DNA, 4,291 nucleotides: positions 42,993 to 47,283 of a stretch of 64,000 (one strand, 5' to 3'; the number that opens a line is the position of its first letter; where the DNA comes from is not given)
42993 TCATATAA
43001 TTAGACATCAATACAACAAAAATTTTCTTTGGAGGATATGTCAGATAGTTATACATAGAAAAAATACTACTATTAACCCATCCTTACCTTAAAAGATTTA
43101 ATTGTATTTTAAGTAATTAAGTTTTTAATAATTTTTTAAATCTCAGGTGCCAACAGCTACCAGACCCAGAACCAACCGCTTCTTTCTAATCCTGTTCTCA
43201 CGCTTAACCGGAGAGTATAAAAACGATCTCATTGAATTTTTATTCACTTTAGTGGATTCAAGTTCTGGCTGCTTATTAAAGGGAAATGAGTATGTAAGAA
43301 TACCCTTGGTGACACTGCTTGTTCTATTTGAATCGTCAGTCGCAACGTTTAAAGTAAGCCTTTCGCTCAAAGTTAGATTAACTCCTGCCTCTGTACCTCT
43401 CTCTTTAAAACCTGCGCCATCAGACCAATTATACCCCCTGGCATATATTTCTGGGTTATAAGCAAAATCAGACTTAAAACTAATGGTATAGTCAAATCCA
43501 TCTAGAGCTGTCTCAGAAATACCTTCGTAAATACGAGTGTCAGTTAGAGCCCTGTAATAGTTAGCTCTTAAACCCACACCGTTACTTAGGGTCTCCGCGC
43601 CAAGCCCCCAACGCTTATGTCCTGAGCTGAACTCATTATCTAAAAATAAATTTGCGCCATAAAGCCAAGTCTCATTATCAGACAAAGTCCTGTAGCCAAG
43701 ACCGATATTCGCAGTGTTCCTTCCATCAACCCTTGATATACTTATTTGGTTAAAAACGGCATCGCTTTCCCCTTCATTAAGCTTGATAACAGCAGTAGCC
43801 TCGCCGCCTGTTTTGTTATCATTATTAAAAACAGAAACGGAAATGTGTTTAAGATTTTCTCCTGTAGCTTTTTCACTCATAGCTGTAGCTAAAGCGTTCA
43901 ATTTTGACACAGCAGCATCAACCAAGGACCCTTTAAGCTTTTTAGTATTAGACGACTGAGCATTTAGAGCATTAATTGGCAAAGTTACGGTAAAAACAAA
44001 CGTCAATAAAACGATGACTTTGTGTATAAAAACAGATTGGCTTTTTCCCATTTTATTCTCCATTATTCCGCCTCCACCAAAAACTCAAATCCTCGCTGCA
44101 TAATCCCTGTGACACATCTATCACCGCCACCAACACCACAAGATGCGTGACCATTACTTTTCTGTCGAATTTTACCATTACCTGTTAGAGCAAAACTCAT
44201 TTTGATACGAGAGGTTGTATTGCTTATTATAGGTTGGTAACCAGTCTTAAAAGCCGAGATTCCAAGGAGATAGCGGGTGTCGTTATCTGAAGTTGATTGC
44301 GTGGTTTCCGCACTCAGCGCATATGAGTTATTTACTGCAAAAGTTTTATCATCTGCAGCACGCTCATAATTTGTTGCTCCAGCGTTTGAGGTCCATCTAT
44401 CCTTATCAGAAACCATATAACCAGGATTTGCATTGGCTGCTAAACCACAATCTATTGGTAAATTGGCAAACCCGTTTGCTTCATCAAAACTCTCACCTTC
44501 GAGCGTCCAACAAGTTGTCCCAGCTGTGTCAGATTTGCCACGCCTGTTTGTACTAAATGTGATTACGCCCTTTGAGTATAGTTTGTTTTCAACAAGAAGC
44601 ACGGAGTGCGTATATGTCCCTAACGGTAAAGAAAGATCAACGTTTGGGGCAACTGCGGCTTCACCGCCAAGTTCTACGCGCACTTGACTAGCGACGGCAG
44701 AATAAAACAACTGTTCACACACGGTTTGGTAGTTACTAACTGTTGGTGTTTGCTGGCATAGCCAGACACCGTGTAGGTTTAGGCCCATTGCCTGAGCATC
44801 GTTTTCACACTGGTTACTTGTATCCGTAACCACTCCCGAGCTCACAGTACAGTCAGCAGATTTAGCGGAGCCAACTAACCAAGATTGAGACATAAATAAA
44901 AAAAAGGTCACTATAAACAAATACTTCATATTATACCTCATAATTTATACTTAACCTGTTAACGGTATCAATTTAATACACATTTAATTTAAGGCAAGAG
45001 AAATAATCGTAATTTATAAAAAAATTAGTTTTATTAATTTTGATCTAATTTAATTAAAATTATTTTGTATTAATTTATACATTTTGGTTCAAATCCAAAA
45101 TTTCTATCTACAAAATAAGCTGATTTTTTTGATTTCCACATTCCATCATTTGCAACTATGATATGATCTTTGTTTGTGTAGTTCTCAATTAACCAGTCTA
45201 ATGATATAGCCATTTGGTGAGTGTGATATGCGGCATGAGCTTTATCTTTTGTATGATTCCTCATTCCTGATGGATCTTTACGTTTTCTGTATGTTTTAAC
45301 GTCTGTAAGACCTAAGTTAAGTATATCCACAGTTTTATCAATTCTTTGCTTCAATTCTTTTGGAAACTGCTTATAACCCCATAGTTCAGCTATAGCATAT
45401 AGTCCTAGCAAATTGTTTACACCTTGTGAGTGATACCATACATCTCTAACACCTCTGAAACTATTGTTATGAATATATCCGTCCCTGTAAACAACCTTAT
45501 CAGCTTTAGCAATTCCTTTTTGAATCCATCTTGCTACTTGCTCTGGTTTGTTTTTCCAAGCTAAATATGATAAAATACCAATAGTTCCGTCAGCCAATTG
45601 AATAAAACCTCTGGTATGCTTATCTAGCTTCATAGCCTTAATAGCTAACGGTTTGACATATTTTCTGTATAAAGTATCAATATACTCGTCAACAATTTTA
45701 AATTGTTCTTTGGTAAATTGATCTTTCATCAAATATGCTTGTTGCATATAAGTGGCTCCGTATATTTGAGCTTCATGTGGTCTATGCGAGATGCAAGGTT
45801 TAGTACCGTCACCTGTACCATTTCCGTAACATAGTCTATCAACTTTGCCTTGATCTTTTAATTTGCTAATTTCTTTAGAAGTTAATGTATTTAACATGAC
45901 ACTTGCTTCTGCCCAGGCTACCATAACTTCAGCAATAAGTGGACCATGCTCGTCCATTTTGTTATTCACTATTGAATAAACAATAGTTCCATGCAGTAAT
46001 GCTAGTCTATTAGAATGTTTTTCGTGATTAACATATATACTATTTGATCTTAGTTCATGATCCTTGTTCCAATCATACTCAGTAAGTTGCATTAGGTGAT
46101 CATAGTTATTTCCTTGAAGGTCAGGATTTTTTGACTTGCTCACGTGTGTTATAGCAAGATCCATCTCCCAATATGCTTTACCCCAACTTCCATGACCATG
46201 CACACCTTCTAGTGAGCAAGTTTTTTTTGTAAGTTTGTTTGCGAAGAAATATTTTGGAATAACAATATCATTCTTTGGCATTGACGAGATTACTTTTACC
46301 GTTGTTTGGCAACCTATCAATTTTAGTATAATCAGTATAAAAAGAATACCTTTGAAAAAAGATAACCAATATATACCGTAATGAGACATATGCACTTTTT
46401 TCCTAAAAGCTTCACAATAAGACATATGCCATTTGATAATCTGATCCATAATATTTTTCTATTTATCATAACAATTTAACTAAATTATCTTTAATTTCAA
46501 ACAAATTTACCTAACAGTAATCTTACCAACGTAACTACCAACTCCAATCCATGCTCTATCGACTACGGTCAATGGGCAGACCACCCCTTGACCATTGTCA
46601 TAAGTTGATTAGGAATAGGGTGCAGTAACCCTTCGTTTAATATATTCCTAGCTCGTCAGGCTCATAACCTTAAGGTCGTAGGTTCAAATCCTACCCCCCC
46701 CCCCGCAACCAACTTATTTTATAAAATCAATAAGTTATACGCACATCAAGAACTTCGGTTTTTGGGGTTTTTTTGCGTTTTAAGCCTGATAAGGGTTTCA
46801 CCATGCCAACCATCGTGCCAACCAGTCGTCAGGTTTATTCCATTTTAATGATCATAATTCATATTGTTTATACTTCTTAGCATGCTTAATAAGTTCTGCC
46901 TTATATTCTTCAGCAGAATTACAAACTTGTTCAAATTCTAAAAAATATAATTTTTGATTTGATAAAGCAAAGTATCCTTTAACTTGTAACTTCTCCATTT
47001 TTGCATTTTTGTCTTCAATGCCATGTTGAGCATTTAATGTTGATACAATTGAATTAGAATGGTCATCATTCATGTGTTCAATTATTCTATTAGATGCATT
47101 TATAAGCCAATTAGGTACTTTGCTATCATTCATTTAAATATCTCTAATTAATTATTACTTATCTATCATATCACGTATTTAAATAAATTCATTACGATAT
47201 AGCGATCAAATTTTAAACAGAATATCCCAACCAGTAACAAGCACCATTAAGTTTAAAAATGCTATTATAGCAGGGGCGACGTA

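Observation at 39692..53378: Apparently intact 13.7-kb P4-like integrative element (possible phage satellite / mobilisable island) in a streamlined AT-rich alphaproteobacterial genome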

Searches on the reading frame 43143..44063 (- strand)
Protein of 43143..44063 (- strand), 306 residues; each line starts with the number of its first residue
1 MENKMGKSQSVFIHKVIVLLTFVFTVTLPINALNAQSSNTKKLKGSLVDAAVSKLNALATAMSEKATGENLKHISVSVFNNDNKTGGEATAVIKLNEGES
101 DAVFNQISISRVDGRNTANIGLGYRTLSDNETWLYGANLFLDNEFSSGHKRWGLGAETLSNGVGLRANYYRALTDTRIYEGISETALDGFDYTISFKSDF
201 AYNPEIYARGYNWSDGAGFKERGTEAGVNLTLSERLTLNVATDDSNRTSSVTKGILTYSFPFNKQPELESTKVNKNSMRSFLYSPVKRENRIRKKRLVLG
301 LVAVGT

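Call 9: search_protein_families(library=pfam, proteins=[window:43143-44063:-], max_evalue=0.01)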
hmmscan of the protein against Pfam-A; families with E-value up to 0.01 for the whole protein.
window:43143-44063:- (306 aa): 1 family
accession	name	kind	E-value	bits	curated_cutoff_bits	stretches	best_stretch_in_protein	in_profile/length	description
PF11924.14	IAT_beta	-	1.4e-30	107.3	22.3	1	36-290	12-279/279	Inverse autotransporter, beta-domain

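Call 54: search_protein_families(library=ncbifam, proteins=[window:43143-44063:-], max_evalue=0.01)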
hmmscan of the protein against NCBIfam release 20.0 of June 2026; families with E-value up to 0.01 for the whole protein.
window:43143-44063:- (306 aa): 8 families
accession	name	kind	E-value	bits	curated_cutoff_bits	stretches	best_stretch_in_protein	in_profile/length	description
NF033423.1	inverse_SinH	equivalog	3.1e-16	58.8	999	1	73-176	112-213/730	intimin-like inverse autotransporter SinH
NF040979.1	Ve_Ilp_Nterm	equivalog_domain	2.4e-14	52.6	1125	1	89-192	224-328/550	inverse autotransporter adhesin Ilp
NF007556.1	PRK10177.1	equivalog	5.2e-14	51.6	508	1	73-191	111-228/454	YchO/YchP family invasin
NF040981.1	Ve_YrIlm_NTERM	equivalog_domain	2.2e-13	49.6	750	1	71-176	163-266/477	YrIlm family inverse autotransporter adhesin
NF040980.1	Ve_Inv_Crono_N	equivalog_domain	2.7e-13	49.7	710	1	55-174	78-201/350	inverse autotransporter invasin Inv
NF040978.1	Ve_IatC_Nterm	equivalog_domain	1.8e-07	29.2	2400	1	97-177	216-294/1065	inverse autotransporter adhesin IatC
NF033639.1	intimin_alpha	exception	6.6e-06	24.2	2050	1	76-163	215-300/940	intimin type alpha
NF033627.3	intimin_all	equivalog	1e-05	23.6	1400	1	79-161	218-298/939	intimin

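Call 55: search_protein_families(library=phrogs, proteins=[window:43143-44063:-], max_evalue=0.01)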
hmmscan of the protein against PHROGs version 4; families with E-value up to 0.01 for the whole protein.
window:43143-44063:- (306 aa): 1 family
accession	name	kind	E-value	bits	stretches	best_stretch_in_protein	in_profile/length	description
phrog_7803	-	unknown function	1.7e-12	46.7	1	101-177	131-206/1642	-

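Call 97: search_protein_families(library=padloc, proteins=[window:43143-44063:-], max_evalue=0.001)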
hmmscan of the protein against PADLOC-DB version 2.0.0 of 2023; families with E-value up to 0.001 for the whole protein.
window:43143-44063:- (306 aa): 0 families

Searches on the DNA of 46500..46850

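Call 115: search_rna_families(source=window, start=46500, end=46850, threshold=evalue, max_evalue=10, show_alignments=1)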
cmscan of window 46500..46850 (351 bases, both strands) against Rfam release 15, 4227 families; matches with E-value up to 10: 2.
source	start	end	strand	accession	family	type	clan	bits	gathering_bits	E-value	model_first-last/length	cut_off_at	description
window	46649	46694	+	RF00005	tRNA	Gene; tRNA;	CL00001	24.6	29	0.0054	8-63/71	no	tRNA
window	46500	46575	+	RF04278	MIR4372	Gene; miRNA;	CL00145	15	100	8.1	44-123/123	5'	MIR4372 microRNA precursor family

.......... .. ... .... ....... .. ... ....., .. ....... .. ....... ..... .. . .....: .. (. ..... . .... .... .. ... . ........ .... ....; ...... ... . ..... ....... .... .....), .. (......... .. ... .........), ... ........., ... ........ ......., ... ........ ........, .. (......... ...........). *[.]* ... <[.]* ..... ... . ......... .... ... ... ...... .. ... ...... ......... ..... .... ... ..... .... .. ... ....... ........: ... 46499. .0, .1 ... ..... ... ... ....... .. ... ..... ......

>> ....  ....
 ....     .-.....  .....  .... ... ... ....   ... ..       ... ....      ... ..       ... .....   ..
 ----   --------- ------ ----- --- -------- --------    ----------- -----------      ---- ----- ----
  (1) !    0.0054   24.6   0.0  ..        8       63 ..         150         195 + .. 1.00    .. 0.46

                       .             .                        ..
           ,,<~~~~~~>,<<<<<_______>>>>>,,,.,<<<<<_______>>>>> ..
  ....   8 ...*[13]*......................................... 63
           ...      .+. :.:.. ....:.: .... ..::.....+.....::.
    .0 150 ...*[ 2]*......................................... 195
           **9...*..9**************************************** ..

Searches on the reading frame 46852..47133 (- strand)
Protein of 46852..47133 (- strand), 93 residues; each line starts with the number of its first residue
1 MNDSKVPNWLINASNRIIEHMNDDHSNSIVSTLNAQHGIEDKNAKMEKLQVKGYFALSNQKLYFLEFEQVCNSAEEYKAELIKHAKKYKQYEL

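Call 9: search_protein_families(library=pfam, proteins=[window:46852-47133:-], max_evalue=0.01)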
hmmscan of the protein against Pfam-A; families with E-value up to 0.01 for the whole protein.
window:46852-47133:- (93 aa): 1 family
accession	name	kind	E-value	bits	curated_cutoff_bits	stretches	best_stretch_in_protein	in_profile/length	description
PF10615.14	DUF2470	-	3.1e-09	37.7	22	1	14-82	1-75/77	Domain of unknown function (DUF2470)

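Call 55: search_protein_families(library=phrogs, proteins=[window:46852-47133:-], max_evalue=0.01)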
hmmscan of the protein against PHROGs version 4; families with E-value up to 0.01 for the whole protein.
window:46852-47133:- (93 aa): 0 families

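Call 97: search_protein_families(library=padloc, proteins=[window:46852-47133:-], max_evalue=0.001)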
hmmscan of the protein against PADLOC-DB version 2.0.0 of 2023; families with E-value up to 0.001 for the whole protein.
window:46852-47133:- (93 aa): 0 families
